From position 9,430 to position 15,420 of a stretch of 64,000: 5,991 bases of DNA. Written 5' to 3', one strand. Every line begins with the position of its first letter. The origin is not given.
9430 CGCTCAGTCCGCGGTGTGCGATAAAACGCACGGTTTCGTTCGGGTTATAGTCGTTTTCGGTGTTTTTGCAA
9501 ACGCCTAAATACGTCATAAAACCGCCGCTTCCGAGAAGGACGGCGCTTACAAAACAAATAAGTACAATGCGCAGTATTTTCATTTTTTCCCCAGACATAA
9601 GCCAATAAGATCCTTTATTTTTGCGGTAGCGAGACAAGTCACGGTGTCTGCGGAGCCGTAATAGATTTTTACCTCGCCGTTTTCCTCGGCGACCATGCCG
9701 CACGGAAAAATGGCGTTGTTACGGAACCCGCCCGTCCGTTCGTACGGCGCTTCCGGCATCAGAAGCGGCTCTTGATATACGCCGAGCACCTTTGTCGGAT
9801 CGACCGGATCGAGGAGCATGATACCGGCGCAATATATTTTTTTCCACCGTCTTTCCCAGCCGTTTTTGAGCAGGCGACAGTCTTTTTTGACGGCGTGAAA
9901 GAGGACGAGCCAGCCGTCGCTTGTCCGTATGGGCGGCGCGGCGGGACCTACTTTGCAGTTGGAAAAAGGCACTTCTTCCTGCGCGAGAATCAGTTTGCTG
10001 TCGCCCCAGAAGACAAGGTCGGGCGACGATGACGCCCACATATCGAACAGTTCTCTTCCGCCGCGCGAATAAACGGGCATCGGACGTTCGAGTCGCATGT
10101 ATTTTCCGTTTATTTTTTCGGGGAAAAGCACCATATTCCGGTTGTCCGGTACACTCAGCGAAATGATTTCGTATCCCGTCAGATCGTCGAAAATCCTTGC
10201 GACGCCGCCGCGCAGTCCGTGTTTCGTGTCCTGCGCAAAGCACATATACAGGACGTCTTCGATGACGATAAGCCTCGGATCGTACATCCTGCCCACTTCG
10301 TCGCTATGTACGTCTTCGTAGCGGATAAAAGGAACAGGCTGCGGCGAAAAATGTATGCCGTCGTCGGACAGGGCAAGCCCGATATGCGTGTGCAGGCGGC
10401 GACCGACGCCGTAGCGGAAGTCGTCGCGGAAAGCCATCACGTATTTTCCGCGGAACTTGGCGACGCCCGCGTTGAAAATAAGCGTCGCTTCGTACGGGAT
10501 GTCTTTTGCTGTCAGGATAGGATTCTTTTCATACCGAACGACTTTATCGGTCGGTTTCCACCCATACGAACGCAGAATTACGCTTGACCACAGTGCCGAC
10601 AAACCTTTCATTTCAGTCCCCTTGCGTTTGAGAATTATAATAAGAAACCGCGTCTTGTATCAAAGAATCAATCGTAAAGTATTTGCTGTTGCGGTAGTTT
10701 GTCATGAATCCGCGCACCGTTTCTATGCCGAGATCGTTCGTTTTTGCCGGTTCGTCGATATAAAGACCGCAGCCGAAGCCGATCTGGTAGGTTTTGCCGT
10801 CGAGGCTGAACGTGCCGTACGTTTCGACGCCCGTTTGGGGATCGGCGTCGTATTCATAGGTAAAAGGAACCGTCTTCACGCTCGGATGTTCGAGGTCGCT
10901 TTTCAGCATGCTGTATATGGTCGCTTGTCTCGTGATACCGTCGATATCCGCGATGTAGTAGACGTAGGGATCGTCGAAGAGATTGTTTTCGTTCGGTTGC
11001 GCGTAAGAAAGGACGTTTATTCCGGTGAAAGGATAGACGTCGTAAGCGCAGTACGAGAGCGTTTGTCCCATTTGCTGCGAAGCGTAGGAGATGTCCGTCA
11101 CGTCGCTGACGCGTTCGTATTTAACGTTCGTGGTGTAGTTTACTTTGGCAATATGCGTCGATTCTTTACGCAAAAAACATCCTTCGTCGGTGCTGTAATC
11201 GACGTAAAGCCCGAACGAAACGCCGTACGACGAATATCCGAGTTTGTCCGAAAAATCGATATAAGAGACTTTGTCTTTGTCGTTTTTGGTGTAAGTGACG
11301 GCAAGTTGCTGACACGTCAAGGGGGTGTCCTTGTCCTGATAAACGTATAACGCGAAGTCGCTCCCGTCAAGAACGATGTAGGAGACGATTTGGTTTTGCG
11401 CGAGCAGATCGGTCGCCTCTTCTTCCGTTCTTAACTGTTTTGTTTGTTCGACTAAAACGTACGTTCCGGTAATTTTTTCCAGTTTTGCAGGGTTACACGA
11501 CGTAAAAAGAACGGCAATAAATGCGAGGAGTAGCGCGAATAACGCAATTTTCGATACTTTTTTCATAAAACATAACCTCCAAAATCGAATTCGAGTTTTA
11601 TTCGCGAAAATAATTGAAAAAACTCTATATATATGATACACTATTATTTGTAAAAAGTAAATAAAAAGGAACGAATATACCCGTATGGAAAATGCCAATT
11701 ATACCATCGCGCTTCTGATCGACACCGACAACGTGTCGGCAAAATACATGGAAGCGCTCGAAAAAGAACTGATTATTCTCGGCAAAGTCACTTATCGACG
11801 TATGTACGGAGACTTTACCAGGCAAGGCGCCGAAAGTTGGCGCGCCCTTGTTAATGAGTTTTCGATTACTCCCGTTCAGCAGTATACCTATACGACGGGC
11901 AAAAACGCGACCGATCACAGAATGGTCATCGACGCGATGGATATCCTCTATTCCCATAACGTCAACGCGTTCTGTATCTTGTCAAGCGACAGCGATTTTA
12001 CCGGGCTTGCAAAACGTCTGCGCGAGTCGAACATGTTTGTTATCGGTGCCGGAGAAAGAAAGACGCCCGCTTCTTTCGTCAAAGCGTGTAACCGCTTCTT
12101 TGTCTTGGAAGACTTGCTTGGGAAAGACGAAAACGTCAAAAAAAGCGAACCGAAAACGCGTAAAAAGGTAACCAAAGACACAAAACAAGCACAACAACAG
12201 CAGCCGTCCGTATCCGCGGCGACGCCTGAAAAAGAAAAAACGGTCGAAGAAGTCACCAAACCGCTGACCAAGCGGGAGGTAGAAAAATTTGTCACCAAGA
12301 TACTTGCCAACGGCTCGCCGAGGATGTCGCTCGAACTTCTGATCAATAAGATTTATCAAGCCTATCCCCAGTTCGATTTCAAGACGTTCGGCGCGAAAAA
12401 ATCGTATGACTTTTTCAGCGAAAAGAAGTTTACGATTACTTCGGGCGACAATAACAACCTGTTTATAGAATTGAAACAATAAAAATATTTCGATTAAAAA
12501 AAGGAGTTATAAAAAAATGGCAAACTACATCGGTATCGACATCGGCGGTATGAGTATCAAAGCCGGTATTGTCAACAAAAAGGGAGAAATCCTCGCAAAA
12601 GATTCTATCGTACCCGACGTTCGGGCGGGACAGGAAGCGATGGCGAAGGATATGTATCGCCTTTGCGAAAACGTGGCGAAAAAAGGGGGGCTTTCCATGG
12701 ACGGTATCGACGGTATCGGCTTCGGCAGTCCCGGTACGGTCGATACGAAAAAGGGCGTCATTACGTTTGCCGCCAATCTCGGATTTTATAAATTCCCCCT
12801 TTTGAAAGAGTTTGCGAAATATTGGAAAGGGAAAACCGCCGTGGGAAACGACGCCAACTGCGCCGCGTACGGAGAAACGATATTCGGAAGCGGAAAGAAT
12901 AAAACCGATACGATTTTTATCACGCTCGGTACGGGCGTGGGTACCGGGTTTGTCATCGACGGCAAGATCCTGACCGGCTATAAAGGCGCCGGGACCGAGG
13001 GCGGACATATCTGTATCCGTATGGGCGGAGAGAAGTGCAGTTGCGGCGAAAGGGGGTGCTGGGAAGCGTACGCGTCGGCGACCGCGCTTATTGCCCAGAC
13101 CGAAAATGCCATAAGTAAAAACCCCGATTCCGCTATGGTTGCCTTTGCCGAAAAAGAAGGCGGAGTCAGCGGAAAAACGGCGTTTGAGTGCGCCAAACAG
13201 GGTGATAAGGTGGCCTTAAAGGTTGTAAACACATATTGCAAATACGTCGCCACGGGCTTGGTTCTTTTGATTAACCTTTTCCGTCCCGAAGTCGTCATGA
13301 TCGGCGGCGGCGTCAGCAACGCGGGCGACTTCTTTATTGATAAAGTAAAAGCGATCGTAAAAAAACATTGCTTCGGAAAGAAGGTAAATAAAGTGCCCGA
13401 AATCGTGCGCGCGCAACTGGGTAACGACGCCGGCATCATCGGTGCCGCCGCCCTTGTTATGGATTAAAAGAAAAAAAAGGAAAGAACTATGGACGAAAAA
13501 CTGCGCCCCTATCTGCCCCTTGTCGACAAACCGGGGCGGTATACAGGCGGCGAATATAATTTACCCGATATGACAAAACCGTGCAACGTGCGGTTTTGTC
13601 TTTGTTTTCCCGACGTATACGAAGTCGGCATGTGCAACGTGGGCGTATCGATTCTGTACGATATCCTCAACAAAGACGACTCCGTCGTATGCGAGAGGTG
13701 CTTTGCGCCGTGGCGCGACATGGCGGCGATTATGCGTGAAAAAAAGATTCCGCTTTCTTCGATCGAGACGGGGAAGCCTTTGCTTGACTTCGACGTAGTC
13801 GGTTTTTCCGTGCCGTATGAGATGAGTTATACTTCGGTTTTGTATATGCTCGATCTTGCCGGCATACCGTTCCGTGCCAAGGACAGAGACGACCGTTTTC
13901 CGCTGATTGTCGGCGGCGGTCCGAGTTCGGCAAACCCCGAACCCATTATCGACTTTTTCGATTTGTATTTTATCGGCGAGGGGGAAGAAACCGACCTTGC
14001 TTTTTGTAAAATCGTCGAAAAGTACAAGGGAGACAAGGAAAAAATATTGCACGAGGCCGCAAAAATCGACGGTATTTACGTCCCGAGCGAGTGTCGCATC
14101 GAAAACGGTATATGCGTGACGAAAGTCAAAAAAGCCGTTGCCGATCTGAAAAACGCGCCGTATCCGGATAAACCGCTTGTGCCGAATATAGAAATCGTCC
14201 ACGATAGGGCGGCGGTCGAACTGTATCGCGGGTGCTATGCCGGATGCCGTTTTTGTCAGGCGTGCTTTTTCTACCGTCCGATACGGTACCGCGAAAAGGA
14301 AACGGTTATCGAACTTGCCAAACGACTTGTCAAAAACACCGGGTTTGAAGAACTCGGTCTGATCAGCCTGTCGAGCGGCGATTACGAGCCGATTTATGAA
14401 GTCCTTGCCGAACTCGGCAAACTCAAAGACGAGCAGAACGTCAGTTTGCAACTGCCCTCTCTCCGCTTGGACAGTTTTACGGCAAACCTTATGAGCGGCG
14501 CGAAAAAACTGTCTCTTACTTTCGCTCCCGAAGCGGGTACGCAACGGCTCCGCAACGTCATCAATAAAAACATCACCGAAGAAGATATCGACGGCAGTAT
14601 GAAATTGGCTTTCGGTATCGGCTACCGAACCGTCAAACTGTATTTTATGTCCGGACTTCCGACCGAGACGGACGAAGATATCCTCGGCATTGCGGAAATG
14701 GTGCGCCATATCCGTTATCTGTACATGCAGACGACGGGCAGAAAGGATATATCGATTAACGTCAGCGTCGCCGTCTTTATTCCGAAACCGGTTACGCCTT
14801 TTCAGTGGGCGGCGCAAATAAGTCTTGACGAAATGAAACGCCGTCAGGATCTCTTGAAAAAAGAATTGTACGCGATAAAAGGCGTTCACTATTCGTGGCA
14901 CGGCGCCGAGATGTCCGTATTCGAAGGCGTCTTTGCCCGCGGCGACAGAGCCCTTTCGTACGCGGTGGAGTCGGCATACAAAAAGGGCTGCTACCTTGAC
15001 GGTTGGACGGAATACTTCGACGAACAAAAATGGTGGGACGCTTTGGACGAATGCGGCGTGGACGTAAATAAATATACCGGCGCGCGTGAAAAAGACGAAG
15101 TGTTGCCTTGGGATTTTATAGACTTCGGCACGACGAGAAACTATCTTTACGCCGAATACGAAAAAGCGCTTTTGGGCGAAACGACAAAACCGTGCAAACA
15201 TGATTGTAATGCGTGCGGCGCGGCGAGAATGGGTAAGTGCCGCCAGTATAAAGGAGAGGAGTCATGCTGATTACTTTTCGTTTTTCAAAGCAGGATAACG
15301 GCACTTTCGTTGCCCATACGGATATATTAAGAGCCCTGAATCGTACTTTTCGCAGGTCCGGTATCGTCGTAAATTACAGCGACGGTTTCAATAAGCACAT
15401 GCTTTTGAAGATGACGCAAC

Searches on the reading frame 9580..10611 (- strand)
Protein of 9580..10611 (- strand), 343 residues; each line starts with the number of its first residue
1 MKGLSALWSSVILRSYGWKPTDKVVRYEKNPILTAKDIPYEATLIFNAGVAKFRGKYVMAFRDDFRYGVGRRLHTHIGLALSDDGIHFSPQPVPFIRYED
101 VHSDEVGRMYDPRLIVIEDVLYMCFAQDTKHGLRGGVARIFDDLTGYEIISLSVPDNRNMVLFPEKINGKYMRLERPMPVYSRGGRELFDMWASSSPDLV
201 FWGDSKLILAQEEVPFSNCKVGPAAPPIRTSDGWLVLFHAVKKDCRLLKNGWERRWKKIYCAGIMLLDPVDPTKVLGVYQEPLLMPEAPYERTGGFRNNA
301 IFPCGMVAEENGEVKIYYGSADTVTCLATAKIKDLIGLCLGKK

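Call 39: search_protein_families(library=pfam, proteins=[window:9580-10611:-], max_evalue=0.00001)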
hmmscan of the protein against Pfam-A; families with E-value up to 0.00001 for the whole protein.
window:9580-10611:- (343 aa): 1 family
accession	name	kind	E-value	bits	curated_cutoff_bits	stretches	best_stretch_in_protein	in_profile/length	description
PF04041.19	Glyco_hydro_130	-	1.3e-41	143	26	1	37-339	27-318/320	beta-1,4-mannooligosaccharide phosphorylase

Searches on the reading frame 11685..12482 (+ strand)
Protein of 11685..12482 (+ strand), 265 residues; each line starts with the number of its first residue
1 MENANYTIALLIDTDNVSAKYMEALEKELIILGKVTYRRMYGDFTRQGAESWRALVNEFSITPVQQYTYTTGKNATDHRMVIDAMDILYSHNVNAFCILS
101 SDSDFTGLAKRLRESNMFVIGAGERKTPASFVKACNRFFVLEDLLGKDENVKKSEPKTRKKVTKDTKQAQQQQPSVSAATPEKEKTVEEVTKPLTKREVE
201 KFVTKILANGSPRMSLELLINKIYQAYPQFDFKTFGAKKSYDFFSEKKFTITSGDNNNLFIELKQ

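Call 39: search_protein_families(library=pfam, proteins=[window:11685-12482:+], max_evalue=0.00001)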
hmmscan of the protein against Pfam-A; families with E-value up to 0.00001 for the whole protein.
window:11685-12482:+ (265 aa): 1 family
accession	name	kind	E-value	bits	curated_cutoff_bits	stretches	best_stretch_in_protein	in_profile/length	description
PF01936.24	NYN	-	9.2e-29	101.3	24.2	1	8-142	2-145/145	NYN domain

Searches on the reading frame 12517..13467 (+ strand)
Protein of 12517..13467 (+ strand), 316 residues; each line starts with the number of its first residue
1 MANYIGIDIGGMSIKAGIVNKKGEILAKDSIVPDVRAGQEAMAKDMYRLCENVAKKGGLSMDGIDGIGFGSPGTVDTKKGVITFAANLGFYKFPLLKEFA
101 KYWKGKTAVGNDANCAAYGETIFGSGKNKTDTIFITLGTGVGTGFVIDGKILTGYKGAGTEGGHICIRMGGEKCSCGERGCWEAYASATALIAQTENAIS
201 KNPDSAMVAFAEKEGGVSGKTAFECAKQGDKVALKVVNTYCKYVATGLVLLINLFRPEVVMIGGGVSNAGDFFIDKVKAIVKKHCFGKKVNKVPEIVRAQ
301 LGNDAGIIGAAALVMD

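Call 39: search_protein_families(library=pfam, proteins=[window:12517-13467:+], max_evalue=0.00001)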
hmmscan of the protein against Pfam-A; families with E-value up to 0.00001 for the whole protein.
window:12517-13467:+ (316 aa): 2 families
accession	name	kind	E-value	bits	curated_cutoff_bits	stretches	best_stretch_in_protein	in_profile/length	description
PF00480.26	ROK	-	2.7e-70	237.7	22.9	1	4-315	1-292/294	ROK family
PF01869.26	BcrAD_BadFG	-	5e-09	36.5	31.5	0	5-74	1-72/271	BadF/BadG/BcrA/BcrD ATPase family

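Call 42: list_cluster_members(proteins=[window:12517-13467:+, window:13489-15270:+, window:9580-10611:-, window:3068-4675:+, window:1889-3028:+, window:21287-22414:-, window:23146-24864:-, window:24897-26621:-, window:27137-28042:+, window:19755-21077:-])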
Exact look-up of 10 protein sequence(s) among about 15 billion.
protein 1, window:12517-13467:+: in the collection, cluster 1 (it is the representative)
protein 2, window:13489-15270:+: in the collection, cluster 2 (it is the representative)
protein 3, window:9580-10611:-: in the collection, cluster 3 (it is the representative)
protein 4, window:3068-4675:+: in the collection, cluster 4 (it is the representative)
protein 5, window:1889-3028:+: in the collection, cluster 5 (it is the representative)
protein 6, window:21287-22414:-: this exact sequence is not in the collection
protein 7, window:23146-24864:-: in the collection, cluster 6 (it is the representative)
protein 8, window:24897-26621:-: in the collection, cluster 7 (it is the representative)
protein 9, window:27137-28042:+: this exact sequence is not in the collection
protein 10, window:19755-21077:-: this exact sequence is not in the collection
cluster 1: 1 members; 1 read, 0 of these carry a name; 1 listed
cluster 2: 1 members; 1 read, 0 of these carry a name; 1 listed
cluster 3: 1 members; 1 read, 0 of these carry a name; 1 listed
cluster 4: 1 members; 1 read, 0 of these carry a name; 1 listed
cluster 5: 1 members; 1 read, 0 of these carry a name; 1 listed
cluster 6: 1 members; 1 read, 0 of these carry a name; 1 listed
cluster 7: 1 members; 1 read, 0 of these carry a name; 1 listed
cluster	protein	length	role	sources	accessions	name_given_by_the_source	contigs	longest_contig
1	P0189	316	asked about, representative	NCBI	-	-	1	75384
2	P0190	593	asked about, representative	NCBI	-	-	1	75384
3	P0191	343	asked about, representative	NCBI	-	-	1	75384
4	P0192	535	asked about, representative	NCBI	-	-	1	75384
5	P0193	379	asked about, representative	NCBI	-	-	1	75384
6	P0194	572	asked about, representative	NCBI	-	-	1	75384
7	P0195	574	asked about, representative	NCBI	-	-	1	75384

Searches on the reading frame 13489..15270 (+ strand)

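Call 39: search_protein_families(library=pfam, proteins=[window:13489-15270:+], max_evalue=0.00001)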
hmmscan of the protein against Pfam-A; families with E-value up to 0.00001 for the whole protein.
window:13489-15270:+ (593 aa): 2 families
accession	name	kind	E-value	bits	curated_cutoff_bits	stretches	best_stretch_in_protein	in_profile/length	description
PF19864.5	Radical_SAM_N2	-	1.9e-57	193.4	29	1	52-199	1-151/151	Radical SAM proteins, N-terminal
PF04055.27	Radical_SAM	-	5.9e-16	59.5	29.5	1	244-404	2-165/166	Radical SAM superfamily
